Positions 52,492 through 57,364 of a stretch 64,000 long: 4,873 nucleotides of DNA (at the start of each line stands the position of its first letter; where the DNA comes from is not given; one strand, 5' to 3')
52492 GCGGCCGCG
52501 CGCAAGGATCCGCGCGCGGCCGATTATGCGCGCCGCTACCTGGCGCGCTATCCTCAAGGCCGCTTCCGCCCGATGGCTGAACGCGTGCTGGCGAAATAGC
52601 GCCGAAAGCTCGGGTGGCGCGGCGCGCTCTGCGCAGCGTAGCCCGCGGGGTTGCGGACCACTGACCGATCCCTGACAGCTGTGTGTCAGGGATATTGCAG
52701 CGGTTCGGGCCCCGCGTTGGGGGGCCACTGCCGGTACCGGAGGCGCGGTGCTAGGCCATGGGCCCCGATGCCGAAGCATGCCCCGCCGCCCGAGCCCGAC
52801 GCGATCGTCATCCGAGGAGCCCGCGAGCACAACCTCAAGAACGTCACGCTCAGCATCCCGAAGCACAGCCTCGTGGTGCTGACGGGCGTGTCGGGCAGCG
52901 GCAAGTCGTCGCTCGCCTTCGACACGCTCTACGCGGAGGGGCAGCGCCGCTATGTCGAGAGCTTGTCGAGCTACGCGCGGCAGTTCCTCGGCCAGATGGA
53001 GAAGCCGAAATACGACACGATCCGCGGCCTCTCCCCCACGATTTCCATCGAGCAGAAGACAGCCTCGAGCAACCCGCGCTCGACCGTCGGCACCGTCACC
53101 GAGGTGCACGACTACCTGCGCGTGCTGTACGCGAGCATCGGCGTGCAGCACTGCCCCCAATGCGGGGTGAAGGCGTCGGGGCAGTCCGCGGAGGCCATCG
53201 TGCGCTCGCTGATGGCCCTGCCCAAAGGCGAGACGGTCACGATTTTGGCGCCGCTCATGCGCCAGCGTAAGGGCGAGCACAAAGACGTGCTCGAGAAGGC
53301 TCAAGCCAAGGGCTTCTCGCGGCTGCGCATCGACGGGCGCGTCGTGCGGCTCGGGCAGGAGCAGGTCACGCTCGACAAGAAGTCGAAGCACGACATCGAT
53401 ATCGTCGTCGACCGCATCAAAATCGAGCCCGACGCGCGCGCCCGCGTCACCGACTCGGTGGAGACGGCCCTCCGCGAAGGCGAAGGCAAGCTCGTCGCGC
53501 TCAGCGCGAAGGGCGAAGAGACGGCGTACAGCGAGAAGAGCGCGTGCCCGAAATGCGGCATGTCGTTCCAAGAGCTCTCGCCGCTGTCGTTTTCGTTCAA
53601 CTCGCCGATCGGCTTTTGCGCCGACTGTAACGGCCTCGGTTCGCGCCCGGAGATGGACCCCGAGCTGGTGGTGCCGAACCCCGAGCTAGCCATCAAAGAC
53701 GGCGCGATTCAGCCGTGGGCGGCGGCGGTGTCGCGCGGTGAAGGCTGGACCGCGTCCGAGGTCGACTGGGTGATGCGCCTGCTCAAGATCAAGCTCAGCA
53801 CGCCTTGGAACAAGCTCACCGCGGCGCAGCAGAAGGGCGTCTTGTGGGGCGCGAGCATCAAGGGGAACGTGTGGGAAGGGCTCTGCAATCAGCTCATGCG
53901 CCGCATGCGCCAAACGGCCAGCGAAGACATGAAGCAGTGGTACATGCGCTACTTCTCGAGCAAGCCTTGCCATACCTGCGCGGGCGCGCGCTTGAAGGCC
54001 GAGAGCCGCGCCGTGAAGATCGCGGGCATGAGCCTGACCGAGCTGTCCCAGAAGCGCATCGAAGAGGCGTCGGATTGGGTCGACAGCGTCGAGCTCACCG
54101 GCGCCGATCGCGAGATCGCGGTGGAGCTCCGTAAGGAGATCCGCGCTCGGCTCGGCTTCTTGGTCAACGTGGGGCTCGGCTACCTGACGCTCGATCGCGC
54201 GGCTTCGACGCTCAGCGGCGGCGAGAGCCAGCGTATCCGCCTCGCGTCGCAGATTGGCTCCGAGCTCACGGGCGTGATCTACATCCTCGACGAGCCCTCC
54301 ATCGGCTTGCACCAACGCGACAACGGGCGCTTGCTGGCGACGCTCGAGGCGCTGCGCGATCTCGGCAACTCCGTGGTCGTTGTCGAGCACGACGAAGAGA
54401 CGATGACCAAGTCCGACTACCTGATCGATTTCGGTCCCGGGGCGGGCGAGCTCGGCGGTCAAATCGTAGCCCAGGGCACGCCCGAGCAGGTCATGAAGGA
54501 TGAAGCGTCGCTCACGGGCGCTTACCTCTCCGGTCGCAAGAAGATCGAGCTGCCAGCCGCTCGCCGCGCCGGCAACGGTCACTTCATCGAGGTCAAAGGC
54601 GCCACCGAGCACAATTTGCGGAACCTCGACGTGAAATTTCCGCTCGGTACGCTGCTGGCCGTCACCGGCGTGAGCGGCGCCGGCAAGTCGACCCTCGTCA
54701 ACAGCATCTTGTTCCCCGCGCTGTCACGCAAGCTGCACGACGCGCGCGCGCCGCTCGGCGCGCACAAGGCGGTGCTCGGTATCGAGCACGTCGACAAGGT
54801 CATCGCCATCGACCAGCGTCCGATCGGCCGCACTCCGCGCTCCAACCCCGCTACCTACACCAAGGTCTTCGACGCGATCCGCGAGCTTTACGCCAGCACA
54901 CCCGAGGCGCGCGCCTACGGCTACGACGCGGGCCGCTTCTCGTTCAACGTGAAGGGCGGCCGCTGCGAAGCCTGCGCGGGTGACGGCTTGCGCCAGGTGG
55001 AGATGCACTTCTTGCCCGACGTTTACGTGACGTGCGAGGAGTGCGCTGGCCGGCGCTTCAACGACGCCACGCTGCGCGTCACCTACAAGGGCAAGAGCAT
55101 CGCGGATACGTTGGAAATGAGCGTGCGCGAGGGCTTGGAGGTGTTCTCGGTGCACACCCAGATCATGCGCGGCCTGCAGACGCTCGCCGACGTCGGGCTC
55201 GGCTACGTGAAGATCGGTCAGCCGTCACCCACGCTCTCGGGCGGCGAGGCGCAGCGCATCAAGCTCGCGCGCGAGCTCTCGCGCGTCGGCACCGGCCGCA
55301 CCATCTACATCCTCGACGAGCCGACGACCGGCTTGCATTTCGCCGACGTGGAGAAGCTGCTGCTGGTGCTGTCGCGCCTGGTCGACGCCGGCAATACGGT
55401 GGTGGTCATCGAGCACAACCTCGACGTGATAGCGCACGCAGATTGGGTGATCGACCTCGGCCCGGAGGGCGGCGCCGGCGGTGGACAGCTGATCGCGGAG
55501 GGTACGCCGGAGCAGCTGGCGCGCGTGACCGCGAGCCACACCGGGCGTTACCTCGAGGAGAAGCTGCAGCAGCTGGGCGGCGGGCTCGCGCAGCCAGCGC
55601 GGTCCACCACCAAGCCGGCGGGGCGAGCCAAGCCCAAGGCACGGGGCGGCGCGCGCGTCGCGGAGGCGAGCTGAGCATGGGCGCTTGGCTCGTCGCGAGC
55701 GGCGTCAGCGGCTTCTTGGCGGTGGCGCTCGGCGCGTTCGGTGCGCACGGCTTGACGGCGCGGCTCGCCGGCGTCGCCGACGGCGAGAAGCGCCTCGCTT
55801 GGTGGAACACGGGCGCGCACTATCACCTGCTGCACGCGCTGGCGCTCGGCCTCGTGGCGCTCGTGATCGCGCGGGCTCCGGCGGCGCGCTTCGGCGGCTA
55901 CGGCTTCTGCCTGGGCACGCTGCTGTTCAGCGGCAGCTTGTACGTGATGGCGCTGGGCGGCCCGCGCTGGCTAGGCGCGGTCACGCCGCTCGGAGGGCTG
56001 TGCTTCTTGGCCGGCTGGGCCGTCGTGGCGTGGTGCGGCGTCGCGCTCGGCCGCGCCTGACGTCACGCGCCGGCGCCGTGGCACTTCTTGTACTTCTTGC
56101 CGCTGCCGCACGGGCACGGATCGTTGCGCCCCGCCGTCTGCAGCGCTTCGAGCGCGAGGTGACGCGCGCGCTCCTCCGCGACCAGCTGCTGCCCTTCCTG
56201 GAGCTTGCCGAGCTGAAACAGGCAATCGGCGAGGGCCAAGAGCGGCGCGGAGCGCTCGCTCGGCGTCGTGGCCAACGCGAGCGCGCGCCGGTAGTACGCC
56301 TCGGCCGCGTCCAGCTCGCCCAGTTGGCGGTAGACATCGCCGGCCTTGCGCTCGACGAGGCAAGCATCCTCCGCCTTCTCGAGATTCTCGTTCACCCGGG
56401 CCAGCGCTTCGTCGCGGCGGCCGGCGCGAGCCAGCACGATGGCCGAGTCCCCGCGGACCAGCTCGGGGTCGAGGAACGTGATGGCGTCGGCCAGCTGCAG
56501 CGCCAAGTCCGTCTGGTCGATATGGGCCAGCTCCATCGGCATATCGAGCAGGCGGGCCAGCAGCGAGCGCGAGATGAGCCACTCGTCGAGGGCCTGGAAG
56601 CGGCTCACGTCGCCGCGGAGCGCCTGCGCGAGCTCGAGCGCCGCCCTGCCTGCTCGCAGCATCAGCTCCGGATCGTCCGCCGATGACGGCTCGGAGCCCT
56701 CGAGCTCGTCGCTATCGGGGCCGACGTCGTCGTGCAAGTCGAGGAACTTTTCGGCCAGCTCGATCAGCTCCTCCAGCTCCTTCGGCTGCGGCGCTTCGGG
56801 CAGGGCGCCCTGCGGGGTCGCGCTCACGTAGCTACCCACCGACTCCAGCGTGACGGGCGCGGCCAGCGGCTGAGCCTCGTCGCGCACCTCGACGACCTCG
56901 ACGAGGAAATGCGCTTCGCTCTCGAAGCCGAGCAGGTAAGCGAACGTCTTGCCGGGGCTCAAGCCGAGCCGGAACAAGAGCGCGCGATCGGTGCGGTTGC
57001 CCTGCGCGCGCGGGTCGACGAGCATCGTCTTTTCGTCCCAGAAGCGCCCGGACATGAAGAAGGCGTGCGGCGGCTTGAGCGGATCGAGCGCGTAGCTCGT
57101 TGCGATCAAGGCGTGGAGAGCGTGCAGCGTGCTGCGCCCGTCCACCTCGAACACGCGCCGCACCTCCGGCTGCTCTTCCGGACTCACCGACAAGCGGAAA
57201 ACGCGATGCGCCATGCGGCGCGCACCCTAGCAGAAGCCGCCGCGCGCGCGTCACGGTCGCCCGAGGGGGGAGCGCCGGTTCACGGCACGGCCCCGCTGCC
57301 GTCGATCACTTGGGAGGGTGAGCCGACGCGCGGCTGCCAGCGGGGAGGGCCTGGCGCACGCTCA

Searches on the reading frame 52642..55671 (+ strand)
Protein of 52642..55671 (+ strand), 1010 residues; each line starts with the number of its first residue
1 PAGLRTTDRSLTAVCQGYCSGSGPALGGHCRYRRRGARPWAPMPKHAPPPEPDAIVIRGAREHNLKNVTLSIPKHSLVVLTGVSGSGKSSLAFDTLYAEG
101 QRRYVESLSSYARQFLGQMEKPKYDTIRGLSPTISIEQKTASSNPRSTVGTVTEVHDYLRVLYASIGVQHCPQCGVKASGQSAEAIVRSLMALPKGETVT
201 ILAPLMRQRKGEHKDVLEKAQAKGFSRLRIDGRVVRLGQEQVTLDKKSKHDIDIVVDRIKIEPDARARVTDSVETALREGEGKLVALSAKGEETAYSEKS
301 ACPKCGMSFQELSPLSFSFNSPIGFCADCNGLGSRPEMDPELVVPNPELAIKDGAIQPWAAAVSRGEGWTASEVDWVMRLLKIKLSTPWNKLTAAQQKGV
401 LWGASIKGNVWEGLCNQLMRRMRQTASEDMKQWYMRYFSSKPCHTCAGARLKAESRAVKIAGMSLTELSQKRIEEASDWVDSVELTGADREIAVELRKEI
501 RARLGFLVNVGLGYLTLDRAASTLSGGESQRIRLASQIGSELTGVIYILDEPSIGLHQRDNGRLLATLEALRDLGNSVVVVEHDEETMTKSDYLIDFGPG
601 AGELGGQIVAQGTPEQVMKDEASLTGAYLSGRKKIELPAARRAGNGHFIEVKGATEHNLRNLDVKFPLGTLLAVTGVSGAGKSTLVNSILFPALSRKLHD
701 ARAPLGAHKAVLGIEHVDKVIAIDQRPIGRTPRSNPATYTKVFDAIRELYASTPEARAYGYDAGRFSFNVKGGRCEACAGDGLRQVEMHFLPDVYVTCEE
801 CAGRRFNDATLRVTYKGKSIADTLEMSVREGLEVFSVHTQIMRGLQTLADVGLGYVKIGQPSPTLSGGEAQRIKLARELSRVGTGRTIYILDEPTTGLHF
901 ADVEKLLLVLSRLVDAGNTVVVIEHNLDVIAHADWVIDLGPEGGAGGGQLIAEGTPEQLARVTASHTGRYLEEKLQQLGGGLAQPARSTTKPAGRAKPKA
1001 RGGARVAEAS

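Call 74: search_protein_families(library=pfam, proteins=[window:52642-55671:+], max_evalue=0.001)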
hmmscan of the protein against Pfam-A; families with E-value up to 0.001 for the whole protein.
window:52642-55671:+ (1010 aa): 13 families
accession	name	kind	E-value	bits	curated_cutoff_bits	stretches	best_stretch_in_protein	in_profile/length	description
PF17760.6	UvrA_inter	-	4e-37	126.9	23.3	1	181-286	1-105/109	UvrA interaction domain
PF00005.33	ABC_tran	-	2.3e-21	77.3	25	2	831-896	79-137/137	ABC transporter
PF17755.6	UvrA_DNA-bind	-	8.1e-19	68.4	23.2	1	339-435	1-109/110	UvrA DNA-binding domain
PF20703.3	nSTAND1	-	9.5e-09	35.8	27.1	0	61-101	19-59/379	Novel STAND NTPase 1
PF02463.25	SMC_N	-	1.1e-08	35.2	40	0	225-595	94-209/220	RecF/RecN/SMC N terminal domain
PF13191.12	AAA_16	-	2e-07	32.1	32.6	0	75-115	24-63/167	AAA ATPase domain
PF13555.12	AAA_29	-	2.3e-07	30.9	27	0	665-690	18-46/61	P-loop containing region of AAA domain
PF03193.22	RsgA_GTPase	-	6.4e-07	29.8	30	0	648-690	86-127/174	RsgA GTPase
PF13481.12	AAA_25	-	0.00014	22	27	0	71-96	29-54/195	AAA domain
PF12399.14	BCA_ABC_TP_C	-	0.00021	21.2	25.5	0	607-622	1-16/27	Branched-chain amino acid ATP-binding cassette transporter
PF20720.3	nSTAND3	-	0.00058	20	27.2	0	72-97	14-39/155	Novel STAND NTPase 3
PF13401.12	AAA_22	-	0.00059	20.6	27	0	670-690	6-26/130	AAA domain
PF13671.12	AAA_33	-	0.00098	19.9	27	0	77-98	1-22/143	AAA domain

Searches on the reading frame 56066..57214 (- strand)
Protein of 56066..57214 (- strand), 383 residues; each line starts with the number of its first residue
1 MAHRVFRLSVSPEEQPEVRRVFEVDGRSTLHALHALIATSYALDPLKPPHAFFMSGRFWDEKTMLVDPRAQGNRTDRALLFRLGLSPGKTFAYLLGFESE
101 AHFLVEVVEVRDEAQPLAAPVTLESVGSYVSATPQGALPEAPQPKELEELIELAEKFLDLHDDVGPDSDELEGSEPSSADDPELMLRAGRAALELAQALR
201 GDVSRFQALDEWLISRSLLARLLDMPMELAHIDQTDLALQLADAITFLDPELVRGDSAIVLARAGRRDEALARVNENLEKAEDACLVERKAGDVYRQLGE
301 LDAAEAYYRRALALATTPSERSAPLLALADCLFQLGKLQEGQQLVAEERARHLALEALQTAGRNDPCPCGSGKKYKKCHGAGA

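Call 74: search_protein_families(library=pfam, proteins=[window:56066-57214:-], max_evalue=0.001)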
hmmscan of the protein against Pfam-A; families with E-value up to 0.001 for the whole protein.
window:56066-57214:- (383 aa): 9 families
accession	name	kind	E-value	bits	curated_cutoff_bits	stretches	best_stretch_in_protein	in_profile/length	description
PF02810.21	SEC-C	-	3.3e-11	43.3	20.4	1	363-380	1-18/19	SEC-C motif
PF13424.12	TPR_12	-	1.2e-06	29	30.1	2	288-340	6-63/77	Tetratricopeptide repeat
PF07929.16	PRiA4_ORF3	-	7.2e-06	26.3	26.6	1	13-126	11-124/173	Plasmid pRiA4b ORF-3-like protein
PF13181.12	TPR_8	-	8.7e-06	25.9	25.7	1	291-315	7-31/34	Tetratricopeptide repeat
PF13176.12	TPR_7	-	9.4e-06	25.8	27.9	1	292-321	6-35/36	Tetratricopeptide repeat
PF07719.23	TPR_2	-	2.2e-05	24.7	27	1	291-315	7-31/34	Tetratricopeptide repeat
PF00515.34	TPR_1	-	0.0001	22.4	27.8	1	292-314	8-30/34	Tetratricopeptide repeat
PF13432.12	TPR_16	-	0.00047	21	32.7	1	290-340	2-49/65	Tetratricopeptide repeat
PF09976.15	TPR_21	-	0.00079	19.7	25.5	0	258-316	120-177/193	Tetratricopeptide repeat-like domain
